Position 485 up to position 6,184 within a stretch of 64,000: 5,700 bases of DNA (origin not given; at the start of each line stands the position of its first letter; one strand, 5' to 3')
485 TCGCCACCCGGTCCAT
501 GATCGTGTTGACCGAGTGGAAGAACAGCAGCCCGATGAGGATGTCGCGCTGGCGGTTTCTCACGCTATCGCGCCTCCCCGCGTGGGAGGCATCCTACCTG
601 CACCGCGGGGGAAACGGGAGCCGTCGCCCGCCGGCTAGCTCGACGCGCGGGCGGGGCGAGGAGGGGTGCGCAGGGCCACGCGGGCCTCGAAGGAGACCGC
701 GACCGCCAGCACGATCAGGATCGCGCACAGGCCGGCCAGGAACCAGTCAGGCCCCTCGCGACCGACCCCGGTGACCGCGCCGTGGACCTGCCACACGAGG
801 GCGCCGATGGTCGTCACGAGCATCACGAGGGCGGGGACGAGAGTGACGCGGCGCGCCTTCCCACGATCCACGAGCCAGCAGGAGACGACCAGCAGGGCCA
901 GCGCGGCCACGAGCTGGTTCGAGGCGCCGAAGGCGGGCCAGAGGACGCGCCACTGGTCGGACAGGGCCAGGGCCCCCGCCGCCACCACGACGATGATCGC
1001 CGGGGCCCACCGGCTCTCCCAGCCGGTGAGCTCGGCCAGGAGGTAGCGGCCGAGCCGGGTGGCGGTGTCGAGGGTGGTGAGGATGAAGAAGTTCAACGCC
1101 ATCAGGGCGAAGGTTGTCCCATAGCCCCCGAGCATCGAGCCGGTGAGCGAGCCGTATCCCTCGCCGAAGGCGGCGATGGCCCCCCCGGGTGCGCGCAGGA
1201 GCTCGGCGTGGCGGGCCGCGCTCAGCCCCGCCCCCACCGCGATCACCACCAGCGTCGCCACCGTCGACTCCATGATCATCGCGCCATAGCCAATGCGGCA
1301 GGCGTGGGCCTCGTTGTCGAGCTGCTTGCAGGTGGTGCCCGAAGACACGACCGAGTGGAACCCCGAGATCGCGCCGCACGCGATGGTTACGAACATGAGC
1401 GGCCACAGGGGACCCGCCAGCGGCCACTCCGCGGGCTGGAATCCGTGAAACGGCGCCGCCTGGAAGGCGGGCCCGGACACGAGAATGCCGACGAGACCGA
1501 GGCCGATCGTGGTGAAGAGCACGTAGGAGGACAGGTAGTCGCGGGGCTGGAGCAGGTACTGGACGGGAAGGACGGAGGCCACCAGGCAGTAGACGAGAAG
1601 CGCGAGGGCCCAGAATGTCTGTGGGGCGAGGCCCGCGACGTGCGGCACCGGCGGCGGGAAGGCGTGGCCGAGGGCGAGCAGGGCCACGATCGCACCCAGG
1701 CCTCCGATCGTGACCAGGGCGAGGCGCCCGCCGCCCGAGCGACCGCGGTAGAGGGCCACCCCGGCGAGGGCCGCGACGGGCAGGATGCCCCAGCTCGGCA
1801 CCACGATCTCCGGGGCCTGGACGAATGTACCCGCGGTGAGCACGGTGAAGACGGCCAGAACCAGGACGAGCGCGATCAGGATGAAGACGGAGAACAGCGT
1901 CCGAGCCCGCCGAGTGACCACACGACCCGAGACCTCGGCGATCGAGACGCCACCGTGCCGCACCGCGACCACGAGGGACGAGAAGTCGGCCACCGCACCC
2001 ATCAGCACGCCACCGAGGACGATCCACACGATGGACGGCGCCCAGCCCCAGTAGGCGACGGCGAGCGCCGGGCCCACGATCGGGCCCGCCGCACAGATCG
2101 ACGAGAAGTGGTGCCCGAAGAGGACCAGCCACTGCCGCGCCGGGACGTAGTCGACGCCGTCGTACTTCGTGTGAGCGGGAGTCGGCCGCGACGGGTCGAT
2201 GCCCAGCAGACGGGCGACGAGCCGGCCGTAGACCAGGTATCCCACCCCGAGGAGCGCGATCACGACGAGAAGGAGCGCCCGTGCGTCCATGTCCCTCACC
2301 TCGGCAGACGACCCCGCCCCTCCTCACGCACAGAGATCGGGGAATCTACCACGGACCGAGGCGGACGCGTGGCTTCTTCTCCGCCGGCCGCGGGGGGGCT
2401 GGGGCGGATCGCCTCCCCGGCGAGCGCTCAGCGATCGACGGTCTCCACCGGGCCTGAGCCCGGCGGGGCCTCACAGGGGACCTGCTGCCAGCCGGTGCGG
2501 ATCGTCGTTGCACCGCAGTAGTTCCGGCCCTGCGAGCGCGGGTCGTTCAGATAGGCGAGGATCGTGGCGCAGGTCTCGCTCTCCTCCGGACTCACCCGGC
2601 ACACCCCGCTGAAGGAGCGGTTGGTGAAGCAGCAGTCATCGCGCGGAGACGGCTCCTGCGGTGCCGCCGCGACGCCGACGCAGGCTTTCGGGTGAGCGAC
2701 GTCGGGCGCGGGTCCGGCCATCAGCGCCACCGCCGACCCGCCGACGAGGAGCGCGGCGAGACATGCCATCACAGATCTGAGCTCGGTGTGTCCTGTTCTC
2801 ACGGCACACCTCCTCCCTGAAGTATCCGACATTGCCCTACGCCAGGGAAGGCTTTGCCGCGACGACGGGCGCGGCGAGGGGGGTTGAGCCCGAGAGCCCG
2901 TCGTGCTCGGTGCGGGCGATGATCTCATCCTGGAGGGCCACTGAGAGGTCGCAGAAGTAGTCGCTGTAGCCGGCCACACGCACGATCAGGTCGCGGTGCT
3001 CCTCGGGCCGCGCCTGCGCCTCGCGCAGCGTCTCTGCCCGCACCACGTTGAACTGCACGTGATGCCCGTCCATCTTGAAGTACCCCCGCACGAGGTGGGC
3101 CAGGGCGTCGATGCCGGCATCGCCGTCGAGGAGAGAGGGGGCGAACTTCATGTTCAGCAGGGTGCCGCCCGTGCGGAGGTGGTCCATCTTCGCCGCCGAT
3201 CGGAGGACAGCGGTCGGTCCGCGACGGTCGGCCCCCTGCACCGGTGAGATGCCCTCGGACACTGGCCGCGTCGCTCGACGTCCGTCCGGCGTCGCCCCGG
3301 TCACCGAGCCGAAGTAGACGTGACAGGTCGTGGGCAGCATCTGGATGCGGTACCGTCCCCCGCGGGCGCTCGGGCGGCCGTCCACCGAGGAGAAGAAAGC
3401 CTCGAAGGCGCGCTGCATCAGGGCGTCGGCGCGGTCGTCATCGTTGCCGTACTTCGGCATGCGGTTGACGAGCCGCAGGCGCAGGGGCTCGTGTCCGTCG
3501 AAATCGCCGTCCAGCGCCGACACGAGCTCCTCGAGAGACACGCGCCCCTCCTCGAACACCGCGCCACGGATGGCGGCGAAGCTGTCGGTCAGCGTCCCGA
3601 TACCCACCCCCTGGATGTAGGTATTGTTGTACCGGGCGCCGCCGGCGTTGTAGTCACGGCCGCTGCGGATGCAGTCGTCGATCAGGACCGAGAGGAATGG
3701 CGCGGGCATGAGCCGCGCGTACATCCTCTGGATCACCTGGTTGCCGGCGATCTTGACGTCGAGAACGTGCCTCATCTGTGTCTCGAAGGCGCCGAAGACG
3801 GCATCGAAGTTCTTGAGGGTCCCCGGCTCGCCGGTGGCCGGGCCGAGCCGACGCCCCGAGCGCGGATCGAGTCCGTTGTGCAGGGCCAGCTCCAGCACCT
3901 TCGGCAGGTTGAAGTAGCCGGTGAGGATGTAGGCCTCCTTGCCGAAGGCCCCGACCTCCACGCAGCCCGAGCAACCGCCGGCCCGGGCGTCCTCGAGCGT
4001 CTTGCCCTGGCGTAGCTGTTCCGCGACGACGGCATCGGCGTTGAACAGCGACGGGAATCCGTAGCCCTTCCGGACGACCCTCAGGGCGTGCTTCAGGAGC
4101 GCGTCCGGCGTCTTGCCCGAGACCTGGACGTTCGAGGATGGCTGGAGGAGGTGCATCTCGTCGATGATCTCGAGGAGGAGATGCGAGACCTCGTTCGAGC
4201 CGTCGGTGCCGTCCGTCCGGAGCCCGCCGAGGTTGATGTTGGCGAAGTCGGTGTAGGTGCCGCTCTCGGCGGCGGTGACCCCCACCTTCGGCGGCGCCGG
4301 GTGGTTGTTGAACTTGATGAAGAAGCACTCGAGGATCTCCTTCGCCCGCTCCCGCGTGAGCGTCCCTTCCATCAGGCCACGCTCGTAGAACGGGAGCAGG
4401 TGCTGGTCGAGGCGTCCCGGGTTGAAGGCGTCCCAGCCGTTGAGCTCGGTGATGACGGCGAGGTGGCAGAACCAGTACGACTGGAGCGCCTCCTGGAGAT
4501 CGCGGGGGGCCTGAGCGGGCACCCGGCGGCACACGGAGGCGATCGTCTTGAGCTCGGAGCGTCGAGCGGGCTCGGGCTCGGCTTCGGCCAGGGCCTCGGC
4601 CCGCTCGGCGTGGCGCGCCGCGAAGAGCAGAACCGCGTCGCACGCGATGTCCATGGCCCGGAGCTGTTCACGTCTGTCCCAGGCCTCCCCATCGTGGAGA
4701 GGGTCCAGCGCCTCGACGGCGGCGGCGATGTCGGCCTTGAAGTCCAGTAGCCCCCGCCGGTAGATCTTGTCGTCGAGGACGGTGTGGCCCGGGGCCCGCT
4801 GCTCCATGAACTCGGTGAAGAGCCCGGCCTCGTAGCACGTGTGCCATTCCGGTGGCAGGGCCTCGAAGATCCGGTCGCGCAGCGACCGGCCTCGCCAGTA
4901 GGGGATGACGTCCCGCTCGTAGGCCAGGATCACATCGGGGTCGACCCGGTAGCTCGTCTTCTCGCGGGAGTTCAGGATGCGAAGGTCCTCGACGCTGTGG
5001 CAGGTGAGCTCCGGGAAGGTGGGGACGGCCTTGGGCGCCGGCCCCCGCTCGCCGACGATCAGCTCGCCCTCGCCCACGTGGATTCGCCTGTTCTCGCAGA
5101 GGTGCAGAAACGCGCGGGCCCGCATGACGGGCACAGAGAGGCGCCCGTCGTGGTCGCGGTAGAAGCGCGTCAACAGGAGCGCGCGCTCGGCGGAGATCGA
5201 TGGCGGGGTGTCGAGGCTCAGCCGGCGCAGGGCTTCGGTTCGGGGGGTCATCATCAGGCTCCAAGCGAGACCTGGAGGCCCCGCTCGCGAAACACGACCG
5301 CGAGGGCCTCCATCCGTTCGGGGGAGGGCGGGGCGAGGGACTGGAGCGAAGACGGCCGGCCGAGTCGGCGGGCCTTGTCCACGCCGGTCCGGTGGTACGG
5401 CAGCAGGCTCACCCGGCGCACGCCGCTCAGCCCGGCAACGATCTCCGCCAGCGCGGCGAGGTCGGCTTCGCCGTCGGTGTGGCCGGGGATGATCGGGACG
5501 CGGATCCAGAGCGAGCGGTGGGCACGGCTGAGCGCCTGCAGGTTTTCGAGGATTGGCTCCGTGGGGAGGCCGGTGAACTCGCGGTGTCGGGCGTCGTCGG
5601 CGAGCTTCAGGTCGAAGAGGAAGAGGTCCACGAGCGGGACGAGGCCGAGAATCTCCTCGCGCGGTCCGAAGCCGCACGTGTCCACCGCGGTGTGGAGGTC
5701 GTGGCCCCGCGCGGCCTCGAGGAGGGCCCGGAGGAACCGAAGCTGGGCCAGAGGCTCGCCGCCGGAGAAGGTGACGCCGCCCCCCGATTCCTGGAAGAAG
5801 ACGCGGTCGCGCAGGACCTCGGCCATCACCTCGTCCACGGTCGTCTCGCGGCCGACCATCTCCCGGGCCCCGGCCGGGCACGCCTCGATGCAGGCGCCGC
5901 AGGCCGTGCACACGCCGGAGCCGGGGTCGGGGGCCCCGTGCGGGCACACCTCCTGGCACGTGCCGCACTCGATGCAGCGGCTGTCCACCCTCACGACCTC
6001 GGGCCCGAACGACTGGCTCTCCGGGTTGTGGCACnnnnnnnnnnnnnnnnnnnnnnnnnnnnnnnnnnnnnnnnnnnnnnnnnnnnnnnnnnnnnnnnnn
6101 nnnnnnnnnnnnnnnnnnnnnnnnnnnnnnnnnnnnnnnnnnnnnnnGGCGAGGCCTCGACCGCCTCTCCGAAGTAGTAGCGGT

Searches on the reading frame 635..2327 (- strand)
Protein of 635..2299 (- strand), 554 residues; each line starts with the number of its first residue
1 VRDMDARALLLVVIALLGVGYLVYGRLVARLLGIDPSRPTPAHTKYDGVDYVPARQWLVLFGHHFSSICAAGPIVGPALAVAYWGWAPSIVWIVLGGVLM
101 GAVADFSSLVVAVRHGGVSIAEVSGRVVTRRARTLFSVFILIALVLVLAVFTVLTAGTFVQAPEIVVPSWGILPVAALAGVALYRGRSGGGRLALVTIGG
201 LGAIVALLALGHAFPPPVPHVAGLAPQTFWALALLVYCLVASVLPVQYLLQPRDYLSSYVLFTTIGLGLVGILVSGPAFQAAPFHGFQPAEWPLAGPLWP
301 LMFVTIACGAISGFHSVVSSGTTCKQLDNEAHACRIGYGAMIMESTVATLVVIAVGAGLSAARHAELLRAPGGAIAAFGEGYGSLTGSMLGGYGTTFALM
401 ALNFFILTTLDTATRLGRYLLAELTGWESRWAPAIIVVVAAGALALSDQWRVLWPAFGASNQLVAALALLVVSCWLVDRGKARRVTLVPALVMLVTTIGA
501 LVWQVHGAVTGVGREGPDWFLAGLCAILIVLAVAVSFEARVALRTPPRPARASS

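Call 15: search_protein_families(library=ncbifam, proteins=[window:747-2327:-, window:635-2299:-])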
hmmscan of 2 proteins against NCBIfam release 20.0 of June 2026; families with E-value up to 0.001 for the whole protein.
window:747-2327:- (526 aa): 0 families

window:635-2299:- (554 aa): 1 family
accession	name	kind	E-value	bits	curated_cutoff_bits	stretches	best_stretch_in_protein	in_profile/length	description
NF011590.0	PRK15015.1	equivalog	5.2e-65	220.2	1188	2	11-354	39-381/701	pyruvate/proton symporter CstA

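Call 27: search_protein_families(library=pfam, proteins=[window:635-2299:-], max_evalue=0.00001)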
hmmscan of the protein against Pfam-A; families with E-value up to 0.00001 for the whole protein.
window:635-2299:- (554 aa): 1 family
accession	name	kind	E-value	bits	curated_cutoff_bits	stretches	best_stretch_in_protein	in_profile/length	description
PF02554.20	CstA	-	1.6e-125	420.4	27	2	8-357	4-353/560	Carbon starvation protein CstA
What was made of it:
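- Operon content (hypD, its activase, and a CstA-like transporter downstream; calls 15, 27) points to hydroxyproline or Hyp-peptide metabolism.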

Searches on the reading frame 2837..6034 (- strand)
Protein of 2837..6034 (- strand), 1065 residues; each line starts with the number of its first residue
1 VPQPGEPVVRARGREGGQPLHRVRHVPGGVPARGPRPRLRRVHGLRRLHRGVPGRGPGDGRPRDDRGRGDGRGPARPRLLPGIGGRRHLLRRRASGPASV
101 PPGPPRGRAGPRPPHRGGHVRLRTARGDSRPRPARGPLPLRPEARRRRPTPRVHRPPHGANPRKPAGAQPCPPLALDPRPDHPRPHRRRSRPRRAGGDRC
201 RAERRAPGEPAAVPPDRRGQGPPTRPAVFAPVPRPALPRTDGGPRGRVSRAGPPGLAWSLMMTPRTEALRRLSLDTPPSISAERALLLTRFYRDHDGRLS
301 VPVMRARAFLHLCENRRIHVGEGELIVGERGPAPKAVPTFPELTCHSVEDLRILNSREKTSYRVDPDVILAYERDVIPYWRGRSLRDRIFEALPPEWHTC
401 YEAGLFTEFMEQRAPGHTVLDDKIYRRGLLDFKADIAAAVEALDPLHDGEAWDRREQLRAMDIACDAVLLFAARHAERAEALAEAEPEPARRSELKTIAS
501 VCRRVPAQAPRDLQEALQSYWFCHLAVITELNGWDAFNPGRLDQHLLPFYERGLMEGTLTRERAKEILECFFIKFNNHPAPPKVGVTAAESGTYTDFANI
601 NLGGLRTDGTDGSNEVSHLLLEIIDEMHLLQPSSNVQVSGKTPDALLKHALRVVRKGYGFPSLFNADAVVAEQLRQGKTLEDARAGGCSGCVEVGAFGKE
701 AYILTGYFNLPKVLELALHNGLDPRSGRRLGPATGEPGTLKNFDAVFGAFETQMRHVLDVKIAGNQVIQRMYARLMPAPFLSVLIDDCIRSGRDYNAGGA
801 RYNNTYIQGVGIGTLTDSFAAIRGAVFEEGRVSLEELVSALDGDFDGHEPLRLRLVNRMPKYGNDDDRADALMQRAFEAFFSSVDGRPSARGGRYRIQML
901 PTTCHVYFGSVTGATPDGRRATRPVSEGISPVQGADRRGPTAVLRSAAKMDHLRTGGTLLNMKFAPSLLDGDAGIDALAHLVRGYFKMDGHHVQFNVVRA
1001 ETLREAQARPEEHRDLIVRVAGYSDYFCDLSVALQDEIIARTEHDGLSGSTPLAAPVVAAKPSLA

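Call 3: search_protein_families(library=pfam, proteins=[window:2837-6034:-])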
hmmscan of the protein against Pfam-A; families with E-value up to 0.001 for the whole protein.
window:2837-6034:- (1065 aa): 2 families
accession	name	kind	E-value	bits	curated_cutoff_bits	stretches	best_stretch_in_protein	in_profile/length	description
PF02901.20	PFL-like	-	1.4e-219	731.4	24.3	1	262-909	1-647/647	Pyruvate formate lyase-like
PF01228.26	Gly_radical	-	5.5e-35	120.5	22.2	1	925-1028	1-106/106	Glycine radical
